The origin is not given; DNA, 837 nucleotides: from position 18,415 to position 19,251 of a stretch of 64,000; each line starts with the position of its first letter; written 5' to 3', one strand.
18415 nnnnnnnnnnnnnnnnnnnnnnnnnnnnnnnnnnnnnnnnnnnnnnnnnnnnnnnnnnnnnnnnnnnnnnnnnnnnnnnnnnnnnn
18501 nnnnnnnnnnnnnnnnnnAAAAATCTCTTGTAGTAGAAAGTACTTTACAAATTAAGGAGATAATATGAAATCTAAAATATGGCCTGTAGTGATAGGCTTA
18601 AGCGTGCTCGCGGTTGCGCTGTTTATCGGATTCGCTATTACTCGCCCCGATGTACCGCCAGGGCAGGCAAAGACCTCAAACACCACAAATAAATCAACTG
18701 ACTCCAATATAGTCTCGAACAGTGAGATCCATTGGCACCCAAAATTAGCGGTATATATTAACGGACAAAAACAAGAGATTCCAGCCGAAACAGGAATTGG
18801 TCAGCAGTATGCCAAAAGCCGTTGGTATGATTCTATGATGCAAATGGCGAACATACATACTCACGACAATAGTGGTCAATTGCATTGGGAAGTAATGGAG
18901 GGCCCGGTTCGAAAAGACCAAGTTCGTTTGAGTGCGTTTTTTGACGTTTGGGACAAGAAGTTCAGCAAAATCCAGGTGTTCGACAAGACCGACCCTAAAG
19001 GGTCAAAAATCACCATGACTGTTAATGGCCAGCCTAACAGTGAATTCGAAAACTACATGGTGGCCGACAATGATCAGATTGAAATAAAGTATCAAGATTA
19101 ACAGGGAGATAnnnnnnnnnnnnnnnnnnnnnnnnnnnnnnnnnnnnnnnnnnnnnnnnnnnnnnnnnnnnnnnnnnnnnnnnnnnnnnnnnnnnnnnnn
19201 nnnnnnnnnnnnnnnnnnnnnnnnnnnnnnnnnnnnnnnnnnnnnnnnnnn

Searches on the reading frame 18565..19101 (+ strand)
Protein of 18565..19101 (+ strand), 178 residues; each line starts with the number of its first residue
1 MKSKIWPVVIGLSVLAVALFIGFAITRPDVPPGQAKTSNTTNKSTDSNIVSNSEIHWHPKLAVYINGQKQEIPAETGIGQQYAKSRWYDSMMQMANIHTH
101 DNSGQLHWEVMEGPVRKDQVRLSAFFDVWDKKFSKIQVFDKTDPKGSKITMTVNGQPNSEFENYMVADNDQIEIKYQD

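Call 3: search_protein_families(library=pfam, proteins=[window:18565-19101:+], max_evalue=0.01)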
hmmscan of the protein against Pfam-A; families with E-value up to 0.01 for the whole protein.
window:18565-19101:+ (178 aa): 0 families

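Call 4: search_protein_families(library=ncbifam, proteins=[window:18565-19101:+], max_evalue=0.001)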
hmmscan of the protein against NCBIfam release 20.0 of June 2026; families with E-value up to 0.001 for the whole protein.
window:18565-19101:+ (178 aa): 0 families

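Call 80: search_protein_families(library=pfam, max_evalue=1, proteins=[window:18565-19101:+])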
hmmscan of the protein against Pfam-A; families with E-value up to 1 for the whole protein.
window:18565-19101:+ (178 aa): 2 families
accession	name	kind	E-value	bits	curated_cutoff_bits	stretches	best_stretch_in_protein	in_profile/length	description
PF23954.1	DUF7283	-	0.079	13.3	27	1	6-54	7-55/142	Family of unknown function (DUF7283)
PF18967.5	PycTM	-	0.14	13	27.2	1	5-39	10-44/107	Pycsar effector protein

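Call 81: search_solved_structures(query=window:18565-19101:+, max_evalue=1)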
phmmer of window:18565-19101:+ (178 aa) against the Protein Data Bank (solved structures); distinct sequences matched with E-value up to 1: 0.
